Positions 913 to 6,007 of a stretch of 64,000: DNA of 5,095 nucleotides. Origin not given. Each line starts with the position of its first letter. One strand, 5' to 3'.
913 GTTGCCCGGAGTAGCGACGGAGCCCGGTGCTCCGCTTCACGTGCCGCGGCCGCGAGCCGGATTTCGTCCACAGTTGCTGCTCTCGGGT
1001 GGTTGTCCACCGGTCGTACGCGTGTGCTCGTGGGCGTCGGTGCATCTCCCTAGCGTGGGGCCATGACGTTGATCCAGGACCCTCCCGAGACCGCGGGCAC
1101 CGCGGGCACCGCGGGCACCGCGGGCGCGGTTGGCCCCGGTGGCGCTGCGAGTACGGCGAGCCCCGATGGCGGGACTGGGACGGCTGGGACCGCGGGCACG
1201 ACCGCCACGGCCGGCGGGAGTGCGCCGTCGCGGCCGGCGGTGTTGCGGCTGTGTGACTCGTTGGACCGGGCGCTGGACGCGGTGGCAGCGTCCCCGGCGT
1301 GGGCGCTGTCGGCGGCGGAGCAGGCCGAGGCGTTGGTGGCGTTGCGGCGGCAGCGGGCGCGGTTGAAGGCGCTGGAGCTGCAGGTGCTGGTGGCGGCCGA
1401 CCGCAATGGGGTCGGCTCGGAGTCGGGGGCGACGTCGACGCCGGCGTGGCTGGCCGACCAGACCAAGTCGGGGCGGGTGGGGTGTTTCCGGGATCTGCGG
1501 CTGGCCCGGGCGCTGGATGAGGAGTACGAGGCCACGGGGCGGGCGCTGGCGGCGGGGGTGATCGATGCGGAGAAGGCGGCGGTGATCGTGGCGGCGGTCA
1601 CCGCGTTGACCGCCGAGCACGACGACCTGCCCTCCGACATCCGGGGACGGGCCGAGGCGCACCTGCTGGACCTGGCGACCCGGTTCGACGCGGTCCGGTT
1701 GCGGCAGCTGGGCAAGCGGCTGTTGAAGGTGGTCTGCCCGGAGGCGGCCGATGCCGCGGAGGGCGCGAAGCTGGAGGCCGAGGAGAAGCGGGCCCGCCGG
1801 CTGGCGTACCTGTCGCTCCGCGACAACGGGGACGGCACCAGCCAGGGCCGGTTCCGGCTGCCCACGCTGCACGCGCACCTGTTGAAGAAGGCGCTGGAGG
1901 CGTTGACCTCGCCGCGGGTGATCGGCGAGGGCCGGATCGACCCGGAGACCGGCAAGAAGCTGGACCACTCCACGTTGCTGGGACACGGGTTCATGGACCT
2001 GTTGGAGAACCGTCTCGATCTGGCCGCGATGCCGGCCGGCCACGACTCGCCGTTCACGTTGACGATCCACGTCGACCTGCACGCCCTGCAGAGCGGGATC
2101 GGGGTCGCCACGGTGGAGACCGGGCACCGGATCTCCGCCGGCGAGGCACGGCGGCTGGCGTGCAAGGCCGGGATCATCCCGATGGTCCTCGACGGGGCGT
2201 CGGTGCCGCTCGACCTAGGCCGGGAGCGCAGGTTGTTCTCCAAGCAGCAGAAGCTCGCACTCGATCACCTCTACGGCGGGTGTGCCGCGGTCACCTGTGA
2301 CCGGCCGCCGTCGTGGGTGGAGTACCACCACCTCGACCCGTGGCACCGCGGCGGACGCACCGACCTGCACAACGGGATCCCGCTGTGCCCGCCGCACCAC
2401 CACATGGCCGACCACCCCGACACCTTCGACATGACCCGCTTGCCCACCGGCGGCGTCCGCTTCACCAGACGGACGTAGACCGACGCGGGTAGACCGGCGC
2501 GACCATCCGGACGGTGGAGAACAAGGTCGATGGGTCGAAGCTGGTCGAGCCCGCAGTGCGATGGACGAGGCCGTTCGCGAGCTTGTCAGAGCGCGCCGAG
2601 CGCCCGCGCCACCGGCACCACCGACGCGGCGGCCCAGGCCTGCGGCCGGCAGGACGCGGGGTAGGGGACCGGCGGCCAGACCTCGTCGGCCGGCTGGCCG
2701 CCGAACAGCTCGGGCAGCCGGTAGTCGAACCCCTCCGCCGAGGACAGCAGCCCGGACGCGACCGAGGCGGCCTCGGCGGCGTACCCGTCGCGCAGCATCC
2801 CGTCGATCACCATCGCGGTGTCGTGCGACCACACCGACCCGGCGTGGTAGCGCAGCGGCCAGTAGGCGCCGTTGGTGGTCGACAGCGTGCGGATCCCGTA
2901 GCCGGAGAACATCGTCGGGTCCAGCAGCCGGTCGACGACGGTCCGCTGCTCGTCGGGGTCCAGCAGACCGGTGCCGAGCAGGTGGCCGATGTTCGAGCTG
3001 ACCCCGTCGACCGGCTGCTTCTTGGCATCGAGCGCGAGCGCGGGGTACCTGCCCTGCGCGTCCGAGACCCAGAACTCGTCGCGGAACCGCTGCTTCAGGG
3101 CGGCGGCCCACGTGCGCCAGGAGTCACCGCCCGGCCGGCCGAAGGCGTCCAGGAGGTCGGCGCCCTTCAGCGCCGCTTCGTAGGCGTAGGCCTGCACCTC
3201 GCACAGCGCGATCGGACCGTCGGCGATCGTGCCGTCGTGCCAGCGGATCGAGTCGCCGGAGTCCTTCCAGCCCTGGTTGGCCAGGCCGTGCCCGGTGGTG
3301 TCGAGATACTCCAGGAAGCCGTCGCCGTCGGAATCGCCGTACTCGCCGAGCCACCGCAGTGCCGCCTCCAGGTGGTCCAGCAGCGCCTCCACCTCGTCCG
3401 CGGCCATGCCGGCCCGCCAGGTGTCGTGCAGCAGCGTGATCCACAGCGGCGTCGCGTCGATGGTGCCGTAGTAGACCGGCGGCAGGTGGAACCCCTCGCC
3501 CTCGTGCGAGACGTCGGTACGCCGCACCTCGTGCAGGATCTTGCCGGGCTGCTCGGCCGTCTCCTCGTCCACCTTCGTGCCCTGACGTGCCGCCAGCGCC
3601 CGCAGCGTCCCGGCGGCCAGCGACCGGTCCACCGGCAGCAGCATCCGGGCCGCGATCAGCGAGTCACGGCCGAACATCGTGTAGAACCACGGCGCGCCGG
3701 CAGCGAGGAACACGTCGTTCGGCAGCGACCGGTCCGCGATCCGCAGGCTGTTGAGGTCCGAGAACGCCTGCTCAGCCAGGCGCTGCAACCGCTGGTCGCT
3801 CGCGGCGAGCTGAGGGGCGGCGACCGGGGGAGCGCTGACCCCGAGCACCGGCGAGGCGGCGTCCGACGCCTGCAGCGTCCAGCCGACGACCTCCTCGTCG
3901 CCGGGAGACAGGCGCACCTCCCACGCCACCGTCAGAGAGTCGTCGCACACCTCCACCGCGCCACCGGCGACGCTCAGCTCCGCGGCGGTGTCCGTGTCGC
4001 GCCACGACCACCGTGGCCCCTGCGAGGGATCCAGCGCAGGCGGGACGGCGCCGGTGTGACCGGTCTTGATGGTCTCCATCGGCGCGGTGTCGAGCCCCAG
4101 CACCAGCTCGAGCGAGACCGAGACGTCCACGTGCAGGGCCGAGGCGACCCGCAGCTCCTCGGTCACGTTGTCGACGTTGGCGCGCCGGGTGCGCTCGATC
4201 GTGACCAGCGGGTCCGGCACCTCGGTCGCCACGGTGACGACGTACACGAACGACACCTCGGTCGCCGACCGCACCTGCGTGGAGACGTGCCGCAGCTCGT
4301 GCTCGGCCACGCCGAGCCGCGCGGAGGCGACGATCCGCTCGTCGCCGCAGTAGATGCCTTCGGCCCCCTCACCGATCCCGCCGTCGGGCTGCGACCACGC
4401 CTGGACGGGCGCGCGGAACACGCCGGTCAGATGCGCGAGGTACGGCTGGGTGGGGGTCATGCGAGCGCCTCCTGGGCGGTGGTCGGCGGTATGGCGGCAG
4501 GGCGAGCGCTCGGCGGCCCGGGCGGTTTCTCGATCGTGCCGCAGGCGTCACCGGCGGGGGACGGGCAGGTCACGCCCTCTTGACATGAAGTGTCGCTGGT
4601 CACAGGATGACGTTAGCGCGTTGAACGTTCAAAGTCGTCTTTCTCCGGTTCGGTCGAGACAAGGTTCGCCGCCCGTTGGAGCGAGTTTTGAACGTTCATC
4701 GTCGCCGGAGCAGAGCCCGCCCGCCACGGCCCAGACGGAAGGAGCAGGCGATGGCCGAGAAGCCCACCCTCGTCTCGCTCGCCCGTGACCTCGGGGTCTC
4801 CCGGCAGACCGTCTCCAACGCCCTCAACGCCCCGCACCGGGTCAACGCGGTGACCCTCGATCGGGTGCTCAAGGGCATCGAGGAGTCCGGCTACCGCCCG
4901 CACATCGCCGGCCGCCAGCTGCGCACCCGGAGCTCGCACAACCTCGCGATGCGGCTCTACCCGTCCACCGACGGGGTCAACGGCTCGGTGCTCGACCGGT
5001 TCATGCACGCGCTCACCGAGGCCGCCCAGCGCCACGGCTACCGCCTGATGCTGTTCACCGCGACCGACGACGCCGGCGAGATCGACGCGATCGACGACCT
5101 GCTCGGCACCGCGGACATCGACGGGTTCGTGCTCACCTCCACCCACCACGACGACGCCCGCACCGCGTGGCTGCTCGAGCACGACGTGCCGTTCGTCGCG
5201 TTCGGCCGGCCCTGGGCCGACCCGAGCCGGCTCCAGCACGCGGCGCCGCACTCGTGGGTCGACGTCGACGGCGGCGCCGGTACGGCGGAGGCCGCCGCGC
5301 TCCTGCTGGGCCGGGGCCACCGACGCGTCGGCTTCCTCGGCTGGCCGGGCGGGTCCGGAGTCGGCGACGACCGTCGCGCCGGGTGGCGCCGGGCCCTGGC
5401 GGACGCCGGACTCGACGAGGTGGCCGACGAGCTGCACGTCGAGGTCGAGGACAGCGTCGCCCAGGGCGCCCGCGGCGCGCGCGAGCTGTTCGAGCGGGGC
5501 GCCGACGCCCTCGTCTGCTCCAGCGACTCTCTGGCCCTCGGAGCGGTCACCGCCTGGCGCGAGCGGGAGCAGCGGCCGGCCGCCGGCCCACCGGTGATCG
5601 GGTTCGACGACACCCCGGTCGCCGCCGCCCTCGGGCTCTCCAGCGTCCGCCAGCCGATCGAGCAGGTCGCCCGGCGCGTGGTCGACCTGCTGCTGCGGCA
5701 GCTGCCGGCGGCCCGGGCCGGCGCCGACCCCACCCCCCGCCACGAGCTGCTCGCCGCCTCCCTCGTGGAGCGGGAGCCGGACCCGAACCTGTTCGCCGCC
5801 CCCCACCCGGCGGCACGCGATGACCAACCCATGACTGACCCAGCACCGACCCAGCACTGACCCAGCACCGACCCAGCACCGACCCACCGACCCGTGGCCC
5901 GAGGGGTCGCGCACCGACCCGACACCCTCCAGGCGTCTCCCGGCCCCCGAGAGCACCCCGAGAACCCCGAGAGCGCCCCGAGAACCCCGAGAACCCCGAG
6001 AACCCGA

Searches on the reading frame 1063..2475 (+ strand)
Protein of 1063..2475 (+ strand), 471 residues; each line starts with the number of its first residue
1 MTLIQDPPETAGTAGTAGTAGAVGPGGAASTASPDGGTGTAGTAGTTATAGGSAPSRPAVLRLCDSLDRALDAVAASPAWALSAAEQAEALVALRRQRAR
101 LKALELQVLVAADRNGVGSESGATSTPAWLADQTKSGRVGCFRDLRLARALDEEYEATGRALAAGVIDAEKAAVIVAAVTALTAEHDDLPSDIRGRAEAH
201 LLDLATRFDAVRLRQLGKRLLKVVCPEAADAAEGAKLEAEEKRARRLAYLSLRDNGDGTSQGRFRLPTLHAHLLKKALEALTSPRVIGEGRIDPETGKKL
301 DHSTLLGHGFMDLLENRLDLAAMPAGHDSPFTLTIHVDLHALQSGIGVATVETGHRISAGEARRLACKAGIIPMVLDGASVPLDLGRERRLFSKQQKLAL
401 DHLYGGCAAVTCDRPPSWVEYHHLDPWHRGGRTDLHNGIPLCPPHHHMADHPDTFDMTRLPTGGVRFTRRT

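Call 18: search_protein_families(library=pfam, proteins=[window:1063-2475:+], max_evalue=0.001)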
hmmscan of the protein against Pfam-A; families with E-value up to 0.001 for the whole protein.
window:1063-2475:+ (471 aa): 2 families
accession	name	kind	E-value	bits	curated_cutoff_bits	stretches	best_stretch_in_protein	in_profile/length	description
PF02720.22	DUF222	-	1.5e-29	103.7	24.4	1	89-401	2-303/306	Domain of unknown function (DUF222)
PF01844.29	HNH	-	0.0001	22.8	21.4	1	412-443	4-38/47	HNH endonuclease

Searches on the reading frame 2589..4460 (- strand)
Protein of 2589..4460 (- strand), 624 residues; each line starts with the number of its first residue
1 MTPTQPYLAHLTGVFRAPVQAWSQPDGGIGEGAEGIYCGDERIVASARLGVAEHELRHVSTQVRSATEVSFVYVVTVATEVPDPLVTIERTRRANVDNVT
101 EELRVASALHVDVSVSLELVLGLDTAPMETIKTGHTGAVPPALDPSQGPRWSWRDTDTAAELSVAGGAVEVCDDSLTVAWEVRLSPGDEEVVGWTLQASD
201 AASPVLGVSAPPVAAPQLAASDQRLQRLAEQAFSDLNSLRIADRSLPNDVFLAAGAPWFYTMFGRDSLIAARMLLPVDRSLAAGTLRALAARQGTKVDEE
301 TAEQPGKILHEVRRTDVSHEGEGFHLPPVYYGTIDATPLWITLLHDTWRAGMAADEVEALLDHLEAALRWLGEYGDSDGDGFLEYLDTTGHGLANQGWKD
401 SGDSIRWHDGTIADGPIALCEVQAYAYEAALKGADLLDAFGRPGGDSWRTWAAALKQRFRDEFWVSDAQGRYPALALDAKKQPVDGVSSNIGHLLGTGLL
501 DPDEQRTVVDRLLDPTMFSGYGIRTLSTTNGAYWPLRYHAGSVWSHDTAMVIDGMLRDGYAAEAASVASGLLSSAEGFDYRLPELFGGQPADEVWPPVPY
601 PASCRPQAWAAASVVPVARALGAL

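Call 18: search_protein_families(library=pfam, proteins=[window:2589-4460:-], max_evalue=0.001)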
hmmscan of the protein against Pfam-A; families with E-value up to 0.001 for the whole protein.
window:2589-4460:- (624 aa): 3 families
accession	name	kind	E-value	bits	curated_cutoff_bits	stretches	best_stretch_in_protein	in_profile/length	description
PF14742.11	GDE_N_bis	-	2.3e-16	60.6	22.1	1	18-194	5-193/194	N-terminal domain of (some) glycogen debranching enzymes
PF22422.2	MGH1-like_GH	-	1e-14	55.3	27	1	334-575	64-328/356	Mannosylglycerate hydrolase MGH1-like glycoside hydrolase domain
PF06202.20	GDE_C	-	2.9e-10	40.1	21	1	391-615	138-366/367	Amylo-alpha-1,6-glucosidase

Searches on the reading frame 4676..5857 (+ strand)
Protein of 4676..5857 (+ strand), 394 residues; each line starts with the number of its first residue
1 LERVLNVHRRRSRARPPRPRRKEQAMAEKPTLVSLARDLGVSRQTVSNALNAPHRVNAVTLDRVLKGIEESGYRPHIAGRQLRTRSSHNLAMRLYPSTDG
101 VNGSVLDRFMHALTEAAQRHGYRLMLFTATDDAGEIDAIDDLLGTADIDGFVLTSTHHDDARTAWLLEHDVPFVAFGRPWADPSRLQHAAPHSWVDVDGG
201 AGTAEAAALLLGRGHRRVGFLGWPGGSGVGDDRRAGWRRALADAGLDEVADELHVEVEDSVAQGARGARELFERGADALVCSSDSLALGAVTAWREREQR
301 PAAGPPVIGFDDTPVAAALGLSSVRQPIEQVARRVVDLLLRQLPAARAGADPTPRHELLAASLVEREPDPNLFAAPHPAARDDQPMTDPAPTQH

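Call 18: search_protein_families(library=pfam, proteins=[window:4676-5857:+], max_evalue=0.001)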
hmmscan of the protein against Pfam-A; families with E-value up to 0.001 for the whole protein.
window:4676-5857:+ (394 aa): 3 families
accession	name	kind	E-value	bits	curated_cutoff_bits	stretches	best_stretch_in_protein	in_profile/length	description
PF00532.27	Peripla_BP_1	-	2.3e-21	77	22.2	1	109-298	19-205/281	Periplasmic binding proteins and sugar binding domain of LacI family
PF13377.12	Peripla_BP_3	-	2.5e-19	70.4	26.5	1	209-367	3-165/167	Periplasmic binding protein-like domain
PF00356.27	LacI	-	3.7e-08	33.5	27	1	35-75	5-45/46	Bacterial regulatory proteins, lacI family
